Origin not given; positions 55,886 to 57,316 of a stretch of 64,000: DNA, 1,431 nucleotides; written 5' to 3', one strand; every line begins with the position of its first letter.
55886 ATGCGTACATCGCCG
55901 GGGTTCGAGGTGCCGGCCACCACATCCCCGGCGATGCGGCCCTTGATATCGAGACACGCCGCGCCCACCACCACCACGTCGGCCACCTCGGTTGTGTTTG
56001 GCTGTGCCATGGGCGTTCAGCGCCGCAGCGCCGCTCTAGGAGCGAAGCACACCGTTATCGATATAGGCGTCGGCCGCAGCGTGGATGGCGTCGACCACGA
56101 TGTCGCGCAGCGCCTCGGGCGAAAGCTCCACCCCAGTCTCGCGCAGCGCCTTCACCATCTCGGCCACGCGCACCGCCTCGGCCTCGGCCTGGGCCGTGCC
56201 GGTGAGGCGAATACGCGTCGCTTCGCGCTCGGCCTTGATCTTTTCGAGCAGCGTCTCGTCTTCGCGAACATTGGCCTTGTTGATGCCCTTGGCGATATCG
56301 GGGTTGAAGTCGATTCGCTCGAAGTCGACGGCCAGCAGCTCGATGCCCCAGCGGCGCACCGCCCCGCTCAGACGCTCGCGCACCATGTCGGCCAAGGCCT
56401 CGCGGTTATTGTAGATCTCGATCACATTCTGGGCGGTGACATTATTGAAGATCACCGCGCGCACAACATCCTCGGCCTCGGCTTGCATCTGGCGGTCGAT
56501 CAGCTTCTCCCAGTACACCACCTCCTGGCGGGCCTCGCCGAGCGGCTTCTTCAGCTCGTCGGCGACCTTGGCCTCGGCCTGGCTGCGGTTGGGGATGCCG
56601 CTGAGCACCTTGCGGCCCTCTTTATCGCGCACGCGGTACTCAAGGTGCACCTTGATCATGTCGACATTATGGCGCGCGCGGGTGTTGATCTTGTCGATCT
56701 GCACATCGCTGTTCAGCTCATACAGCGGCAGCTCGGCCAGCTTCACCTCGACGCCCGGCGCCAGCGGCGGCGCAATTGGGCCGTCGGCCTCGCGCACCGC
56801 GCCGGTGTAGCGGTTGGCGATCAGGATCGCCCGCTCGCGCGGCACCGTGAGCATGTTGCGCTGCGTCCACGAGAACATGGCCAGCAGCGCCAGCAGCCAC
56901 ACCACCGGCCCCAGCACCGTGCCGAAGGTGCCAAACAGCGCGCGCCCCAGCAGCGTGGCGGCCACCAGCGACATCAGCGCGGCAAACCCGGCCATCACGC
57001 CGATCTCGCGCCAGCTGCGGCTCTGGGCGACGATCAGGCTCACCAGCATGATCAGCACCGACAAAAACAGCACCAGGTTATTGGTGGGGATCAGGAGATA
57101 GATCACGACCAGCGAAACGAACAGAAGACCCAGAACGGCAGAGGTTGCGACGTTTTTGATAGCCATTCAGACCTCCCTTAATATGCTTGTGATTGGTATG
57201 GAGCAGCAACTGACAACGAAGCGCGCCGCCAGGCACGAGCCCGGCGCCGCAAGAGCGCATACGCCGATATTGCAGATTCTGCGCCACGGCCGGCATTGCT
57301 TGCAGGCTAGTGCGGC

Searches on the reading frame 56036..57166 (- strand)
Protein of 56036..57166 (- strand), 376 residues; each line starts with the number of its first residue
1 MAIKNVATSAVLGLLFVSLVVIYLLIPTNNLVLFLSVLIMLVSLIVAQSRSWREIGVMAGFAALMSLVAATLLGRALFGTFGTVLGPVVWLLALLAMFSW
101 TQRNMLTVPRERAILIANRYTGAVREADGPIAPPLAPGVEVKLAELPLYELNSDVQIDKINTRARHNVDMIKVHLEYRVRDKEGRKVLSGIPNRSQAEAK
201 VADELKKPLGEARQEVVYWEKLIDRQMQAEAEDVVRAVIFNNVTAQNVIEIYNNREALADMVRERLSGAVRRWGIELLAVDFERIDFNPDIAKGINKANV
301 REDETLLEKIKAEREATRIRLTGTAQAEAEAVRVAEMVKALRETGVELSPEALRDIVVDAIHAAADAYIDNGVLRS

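Call 12: find_encoding_contigs(protein=window:56036-57166:-, flank=10000, max_places=6)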
Protein window:56036-57166:- (376 aa): 22 contigs read that carry it; 6 places shown.
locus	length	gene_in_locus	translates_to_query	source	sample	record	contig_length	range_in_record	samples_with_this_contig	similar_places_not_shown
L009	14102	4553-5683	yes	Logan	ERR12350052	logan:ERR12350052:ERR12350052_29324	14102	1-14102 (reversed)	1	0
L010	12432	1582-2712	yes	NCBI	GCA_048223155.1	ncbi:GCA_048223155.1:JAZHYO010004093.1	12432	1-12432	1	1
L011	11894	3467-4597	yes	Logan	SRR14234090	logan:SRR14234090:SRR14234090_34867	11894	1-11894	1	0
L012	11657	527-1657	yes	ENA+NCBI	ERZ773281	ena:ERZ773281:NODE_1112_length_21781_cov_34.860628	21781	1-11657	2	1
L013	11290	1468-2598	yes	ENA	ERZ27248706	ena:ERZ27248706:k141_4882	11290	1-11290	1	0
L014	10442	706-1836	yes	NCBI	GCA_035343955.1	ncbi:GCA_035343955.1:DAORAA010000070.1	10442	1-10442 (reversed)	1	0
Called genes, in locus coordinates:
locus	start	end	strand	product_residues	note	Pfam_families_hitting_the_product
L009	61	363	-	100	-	PF01197:Ribosomal_L31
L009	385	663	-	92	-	PF01016:Ribosomal_L27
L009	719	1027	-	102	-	PF00829:Ribosomal_L21p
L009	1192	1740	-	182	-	PF00027:cNMP_binding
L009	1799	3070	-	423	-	PF00595:PDZ, PF13180:PDZ_2, PF17820:PDZ_6, PF03572:Peptidase_S41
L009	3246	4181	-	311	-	PF00551:Formyl_trans_N, PF02911:Formyl_trans_C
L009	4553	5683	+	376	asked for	PF01145:Band_7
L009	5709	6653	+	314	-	PF00294:PfkB, PF08543:Phos_pyr_kin (weak)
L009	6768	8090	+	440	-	PF00072:Response_reg, PF00990:GGDEF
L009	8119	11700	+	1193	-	PF13428:TPR_14 (faint), PF13174:TPR_6 (faint), PF00515:TPR_1 (faint), PF07719:TPR_2 (faint), PF13181:TPR_8 (faint), PF13371:TPR_9 (faint), PF13432:TPR_16 (weak), PF14559:TPR_19 (weak), +9 more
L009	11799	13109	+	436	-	PF00202:Aminotran_3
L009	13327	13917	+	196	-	PF26621:DUF8198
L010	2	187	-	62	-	?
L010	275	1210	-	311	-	PF00551:Formyl_trans_N, PF02911:Formyl_trans_C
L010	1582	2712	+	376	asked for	PF01145:Band_7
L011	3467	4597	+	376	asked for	PF01145:Band_7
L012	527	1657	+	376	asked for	PF01145:Band_7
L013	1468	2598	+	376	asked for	PF01145:Band_7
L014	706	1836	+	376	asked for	PF01145:Band_7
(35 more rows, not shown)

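Call 21: list_cluster_members(proteins=[window:56036-57166:-, window:55066-56010:-, window:46505-47479:+, window:50019-53600:-])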
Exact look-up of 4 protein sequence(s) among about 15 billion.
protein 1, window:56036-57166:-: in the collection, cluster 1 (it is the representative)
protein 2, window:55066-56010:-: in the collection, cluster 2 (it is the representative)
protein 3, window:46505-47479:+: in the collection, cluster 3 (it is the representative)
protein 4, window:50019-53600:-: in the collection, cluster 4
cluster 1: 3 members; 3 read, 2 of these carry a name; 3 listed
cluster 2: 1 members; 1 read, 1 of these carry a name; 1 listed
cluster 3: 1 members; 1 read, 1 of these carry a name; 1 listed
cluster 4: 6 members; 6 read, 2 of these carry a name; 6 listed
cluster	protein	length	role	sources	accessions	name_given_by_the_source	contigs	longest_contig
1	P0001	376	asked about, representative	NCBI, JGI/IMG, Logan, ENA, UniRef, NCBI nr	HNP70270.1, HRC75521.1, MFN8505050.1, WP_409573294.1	MAG TPA: SPFH domain-containing protein [Kouleothrix sp.] | SPFH domain-containing protein n=1 Tax=Kouleothrix sp. TaxID=2779161 RepID=UPI002BDD4335 | SPFH domain-containing protein [Kouleothrix sp.]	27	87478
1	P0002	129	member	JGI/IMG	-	regulator of protease activity HflC (stomatin/prohibitin superfamily)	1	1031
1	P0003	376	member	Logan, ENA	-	-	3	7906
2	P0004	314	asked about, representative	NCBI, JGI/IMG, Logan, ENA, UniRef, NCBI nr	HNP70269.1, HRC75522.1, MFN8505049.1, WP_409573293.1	MAG TPA: carbohydrate kinase family protein [Kouleothrix sp.] | carbohydrate kinase family protein n=1 Tax=Kouleothrix sp. TaxID=2779161 ... | carbohydrate kinase family protein [Kouleothrix sp.]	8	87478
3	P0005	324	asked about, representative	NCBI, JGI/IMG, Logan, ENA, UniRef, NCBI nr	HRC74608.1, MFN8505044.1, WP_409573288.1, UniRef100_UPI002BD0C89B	MAG TPA: GDP-mannose 4,6-dehydratase [Kouleothrix sp.] | GDP-mannose 4,6-dehydratase n=1 Tax=Kouleothrix sp. TaxID=2779161 RepID=UPI002BD0C89B | GDP-mannose 4,6-dehydratase [Kouleothrix sp.]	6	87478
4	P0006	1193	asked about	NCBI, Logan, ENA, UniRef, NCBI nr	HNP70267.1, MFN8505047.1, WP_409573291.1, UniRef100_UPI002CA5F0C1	MAG TPA: tetratricopeptide repeat protein [Kouleothrix sp.] | tetratricopeptide repeat protein n=1 Tax=Kouleothrix sp. TaxID=2779161 RepID=UPI002CA5F0C1 | tetratricopeptide repeat protein [Kouleothrix sp.]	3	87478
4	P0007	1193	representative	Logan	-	-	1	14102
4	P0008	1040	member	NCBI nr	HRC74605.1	tetratricopeptide repeat protein [Kouleothrix sp.]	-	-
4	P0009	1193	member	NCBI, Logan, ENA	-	-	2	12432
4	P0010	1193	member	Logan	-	-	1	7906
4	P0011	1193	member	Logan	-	-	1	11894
